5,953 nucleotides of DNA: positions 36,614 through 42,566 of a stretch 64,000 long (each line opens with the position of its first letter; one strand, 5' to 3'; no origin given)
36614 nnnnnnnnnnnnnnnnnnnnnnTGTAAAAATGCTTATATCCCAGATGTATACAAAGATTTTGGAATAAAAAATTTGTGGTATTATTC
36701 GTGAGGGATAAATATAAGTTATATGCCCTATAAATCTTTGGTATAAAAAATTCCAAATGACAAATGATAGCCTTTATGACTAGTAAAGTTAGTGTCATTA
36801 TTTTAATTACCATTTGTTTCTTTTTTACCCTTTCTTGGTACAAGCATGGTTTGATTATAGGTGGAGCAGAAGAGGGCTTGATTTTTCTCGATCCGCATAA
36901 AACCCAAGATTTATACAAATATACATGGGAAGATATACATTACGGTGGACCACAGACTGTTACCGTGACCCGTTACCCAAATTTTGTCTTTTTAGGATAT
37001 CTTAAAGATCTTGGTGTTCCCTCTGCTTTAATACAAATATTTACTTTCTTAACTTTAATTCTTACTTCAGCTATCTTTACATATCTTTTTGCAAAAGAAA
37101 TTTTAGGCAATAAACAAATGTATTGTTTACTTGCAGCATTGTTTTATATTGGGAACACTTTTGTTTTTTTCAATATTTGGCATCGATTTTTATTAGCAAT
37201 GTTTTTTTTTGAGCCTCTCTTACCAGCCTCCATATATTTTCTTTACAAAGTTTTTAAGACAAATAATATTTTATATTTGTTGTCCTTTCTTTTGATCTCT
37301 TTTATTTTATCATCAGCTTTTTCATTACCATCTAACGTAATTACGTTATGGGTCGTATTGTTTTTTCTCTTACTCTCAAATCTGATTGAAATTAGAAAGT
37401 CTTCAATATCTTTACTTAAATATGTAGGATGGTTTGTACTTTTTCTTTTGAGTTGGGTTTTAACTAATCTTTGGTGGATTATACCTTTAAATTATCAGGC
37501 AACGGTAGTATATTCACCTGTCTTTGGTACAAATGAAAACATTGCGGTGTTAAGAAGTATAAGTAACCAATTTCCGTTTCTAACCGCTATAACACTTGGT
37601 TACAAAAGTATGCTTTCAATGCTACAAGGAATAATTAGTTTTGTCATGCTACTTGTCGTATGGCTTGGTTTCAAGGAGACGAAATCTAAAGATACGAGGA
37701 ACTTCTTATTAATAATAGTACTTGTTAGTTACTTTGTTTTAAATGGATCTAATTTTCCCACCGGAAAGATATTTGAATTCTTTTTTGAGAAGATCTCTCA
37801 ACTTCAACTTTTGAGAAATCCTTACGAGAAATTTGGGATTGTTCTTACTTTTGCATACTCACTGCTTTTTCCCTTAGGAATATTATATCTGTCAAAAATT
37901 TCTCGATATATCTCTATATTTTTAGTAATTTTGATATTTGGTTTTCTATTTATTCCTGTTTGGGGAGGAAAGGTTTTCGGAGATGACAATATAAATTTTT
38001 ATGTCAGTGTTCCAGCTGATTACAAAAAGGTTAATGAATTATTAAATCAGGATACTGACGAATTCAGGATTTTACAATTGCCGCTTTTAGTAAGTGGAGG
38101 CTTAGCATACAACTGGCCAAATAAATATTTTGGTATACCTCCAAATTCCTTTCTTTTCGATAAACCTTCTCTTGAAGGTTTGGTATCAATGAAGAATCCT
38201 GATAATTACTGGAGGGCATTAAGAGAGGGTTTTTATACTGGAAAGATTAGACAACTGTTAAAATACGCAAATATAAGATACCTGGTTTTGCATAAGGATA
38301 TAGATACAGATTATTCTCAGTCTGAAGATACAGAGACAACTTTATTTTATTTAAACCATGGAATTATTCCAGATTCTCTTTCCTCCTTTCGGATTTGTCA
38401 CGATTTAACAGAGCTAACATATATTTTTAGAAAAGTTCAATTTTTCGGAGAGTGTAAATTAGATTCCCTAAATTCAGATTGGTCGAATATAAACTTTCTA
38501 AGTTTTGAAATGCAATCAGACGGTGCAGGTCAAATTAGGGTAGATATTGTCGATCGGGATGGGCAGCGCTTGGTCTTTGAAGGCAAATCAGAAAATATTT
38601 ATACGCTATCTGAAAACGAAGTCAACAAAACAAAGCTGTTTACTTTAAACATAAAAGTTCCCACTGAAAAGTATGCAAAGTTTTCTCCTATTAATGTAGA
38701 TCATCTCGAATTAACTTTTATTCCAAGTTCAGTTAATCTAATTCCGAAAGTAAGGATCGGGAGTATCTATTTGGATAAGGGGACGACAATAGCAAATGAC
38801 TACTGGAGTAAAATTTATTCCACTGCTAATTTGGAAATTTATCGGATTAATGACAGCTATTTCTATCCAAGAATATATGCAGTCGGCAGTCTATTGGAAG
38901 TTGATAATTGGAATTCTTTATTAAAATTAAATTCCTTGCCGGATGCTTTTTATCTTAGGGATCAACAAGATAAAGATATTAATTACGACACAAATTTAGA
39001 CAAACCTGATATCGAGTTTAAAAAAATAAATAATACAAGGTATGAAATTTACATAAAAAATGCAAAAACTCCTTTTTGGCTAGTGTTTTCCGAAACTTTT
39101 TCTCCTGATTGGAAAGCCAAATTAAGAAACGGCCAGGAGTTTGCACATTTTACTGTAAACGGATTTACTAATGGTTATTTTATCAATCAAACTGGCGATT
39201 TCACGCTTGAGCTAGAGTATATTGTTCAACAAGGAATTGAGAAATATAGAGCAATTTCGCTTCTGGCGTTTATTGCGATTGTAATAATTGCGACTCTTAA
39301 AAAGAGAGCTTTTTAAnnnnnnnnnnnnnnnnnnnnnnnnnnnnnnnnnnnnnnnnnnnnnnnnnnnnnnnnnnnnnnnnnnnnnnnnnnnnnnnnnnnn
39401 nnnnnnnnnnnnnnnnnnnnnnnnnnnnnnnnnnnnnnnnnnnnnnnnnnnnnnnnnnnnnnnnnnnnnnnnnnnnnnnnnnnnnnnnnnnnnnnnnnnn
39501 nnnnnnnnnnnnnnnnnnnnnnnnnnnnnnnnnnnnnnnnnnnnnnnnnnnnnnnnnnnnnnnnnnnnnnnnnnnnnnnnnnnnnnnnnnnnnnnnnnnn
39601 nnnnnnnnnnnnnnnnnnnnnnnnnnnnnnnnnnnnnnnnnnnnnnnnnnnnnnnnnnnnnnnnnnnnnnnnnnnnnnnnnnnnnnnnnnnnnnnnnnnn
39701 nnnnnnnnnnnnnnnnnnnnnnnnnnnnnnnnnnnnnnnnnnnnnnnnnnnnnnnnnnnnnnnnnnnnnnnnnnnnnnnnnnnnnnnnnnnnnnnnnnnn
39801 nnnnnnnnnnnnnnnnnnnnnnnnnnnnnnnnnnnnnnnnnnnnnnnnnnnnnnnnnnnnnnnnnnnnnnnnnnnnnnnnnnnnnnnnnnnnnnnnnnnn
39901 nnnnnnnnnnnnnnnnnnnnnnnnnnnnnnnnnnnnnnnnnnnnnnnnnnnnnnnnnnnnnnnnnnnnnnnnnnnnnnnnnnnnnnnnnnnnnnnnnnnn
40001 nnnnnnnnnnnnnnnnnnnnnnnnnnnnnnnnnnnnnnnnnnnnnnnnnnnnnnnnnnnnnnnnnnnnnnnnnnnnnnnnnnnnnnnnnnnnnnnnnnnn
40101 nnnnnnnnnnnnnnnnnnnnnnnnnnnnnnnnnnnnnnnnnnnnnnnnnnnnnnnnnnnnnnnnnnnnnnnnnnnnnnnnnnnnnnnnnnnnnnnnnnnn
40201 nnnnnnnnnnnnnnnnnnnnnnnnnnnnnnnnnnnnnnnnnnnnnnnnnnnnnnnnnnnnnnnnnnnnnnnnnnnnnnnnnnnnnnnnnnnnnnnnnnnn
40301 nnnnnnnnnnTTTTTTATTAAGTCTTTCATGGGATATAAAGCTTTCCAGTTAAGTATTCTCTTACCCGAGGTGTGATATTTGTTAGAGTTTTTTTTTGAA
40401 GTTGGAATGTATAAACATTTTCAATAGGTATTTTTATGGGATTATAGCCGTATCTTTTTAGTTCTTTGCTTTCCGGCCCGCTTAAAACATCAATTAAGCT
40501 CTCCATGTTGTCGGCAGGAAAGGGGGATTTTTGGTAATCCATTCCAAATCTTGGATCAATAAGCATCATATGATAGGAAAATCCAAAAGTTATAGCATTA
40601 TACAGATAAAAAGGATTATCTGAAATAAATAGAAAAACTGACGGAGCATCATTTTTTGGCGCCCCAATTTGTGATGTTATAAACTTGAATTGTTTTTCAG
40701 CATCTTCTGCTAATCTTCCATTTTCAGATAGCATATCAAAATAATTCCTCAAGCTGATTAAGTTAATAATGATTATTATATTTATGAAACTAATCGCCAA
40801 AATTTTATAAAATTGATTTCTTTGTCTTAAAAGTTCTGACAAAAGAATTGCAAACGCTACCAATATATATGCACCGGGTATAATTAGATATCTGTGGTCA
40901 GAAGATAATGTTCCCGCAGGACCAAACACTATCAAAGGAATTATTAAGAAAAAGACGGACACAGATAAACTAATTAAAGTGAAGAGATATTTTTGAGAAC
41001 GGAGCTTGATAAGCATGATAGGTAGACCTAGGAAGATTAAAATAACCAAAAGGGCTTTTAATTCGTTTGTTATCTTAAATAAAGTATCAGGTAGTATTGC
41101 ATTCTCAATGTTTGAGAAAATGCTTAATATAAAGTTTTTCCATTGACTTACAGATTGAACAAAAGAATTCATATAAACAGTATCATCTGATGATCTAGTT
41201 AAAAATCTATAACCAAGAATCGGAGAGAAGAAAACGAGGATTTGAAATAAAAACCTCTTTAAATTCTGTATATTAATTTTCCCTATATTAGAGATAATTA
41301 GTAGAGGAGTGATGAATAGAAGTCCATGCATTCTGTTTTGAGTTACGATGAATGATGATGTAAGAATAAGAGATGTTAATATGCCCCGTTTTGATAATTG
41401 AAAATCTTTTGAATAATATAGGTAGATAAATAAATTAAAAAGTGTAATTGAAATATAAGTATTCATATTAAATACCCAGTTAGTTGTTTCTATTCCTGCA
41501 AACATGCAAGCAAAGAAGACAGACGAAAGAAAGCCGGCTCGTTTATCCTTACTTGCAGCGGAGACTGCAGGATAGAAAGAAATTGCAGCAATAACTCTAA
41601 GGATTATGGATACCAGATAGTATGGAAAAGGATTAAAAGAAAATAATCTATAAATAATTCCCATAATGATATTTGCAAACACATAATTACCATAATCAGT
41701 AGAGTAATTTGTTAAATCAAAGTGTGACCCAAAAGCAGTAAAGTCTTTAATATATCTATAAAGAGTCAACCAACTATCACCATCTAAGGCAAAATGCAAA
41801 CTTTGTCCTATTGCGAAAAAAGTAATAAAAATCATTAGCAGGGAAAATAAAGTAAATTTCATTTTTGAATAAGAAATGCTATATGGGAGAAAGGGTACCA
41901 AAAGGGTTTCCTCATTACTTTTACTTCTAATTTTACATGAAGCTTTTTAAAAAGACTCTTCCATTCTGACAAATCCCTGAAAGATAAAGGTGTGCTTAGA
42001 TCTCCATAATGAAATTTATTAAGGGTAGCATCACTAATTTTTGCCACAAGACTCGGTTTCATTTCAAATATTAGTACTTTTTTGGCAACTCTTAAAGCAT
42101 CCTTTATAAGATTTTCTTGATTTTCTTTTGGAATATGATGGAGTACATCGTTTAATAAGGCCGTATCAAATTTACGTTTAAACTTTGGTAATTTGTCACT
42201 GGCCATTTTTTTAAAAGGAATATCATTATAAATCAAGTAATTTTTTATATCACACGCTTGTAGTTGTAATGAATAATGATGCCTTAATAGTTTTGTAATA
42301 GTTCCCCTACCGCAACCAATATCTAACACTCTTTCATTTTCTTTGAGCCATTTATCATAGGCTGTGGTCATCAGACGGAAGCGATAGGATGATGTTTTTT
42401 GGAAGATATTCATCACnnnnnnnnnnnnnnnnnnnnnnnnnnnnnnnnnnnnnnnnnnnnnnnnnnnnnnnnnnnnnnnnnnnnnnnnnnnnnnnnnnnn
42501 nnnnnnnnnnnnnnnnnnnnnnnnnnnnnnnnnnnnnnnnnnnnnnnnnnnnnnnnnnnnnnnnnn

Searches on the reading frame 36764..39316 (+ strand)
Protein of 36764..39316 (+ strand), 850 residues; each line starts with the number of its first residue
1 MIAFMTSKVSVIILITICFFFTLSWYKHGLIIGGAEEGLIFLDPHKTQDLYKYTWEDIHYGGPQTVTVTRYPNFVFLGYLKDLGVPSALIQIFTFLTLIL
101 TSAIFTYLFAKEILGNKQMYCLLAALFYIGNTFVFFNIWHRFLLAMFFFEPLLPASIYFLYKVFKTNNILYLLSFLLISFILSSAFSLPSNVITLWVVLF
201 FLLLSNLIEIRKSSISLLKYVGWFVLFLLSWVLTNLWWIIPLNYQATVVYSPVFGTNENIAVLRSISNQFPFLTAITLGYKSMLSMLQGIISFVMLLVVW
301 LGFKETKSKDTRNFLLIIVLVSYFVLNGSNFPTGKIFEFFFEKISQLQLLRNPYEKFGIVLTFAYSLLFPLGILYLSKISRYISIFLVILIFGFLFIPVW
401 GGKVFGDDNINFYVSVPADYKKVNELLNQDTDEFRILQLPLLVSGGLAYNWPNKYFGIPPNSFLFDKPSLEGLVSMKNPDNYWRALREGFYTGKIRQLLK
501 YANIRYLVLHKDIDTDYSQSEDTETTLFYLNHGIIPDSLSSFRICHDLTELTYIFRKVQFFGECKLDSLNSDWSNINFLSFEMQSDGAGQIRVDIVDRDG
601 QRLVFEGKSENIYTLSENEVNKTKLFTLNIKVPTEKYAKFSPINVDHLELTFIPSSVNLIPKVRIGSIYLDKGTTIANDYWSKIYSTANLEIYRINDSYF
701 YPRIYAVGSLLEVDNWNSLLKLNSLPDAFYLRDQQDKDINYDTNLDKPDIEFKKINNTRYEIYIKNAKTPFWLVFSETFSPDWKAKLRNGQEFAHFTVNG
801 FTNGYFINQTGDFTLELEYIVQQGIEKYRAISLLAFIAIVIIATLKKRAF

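Call 9: search_protein_families(library=pfam, proteins=[window:36764-39316:+], max_evalue=0.0001)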
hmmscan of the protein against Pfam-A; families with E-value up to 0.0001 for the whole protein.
window:36764-39316:+ (850 aa): 0 families

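Call 15: search_protein_families(library=ncbifam, proteins=[window:36764-39316:+], max_evalue=0.001)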
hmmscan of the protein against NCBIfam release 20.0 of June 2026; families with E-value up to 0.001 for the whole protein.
window:36764-39316:+ (850 aa): 0 families

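Call 32: search_protein_families(library=pfam, proteins=[window:36764-39316:+], max_evalue=5)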
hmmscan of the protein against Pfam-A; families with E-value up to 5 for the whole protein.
window:36764-39316:+ (850 aa): 1 family
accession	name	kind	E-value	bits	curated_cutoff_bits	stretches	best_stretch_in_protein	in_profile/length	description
PF03425.19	CBM_11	-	0.051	14.1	27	1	550-598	54-103/182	Carbohydrate binding domain (family 11)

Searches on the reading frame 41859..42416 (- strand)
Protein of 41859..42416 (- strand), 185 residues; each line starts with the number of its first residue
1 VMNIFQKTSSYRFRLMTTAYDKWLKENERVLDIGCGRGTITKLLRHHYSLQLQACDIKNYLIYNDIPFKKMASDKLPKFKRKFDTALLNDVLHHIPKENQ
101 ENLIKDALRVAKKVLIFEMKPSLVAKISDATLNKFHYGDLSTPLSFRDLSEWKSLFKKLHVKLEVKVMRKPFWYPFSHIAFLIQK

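Call 6: search_protein_families(library=pfam, proteins=[window:41859-42416:-], max_evalue=0.001)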
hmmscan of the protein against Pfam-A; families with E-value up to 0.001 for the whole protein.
window:41859-42416:- (185 aa): 7 families
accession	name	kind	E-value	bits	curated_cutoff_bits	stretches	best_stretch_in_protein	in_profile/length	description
PF13489.12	Methyltransf_23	-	2.2e-12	47.4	27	1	15-158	8-156/164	Methyltransferase domain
PF13649.12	Methyltransf_25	-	1.7e-09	38.7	27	1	30-113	1-95/97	Methyltransferase domain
PF08241.18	Methyltransf_11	-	1.4e-08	35.7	21.2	1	31-113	1-89/95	Methyltransferase domain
PF07021.18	MetW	-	1.2e-07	32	21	1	22-116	9-107/193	Methionine biosynthesis protein MetW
PF08242.18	Methyltransf_12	-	9.1e-07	30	30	1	31-111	1-92/98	Methyltransferase domain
PF13847.12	Methyltransf_31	-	1e-06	28.9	27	1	25-115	2-105/145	Methyltransferase domain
PF05175.20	MTS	-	0.00067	19.8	23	0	26-115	31-130/170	Methyltransferase small domain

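Call 15: search_protein_families(library=ncbifam, proteins=[window:41859-42416:-], max_evalue=0.001)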
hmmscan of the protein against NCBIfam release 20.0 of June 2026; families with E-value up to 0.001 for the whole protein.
window:41859-42416:- (185 aa): 10 families
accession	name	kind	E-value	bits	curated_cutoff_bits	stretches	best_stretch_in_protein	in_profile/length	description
TIGR02081.1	metW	equivalog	8.8e-09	35.2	189.5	1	22-116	9-107/194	methionine biosynthesis protein MetW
NF004851.0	PRK06202.1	equivalog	4.6e-08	32.8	243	1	25-116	59-163/237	hypothetical protein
TIGR02072.1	BioC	equivalog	1.2e-07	31.8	184.95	1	22-174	30-185/244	malonyl-ACP O-methyltransferase BioC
NF045667.1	MTase_DVU1556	equivalog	1.2e-07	31.4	155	1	25-110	21-110/213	DVU_1556 family methyltransferase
NF004452.0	PRK05785.1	equivalog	1.3e-06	28.1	207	1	5-115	31-141/228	hypothetical protein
TIGR02021.1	BchM-ChlM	equivalog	3e-06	26.8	158.9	1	22-122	46-158/218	magnesium protoporphyrin IX methyltransferase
NF041255.1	mycofact_MftM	equivalog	6.6e-05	22.4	200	1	27-116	140-238/289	mycofactocin oligosaccharide methyltransferase MftM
NF043040.1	corrin_prot_MT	hypoth_equivalog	0.0003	20.3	180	1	21-58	36-72/216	corrinoid protein-associated methyltransferase CpaM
NF008686.0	PRK11705.1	equivalog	0.00046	19.3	400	1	24-58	165-199/383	cyclopropane fatty acyl phospholipid synthase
NF011529.0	PRK14968.1-3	equivalog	0.0008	18.9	162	0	25-110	33-123/198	putative methyltransferase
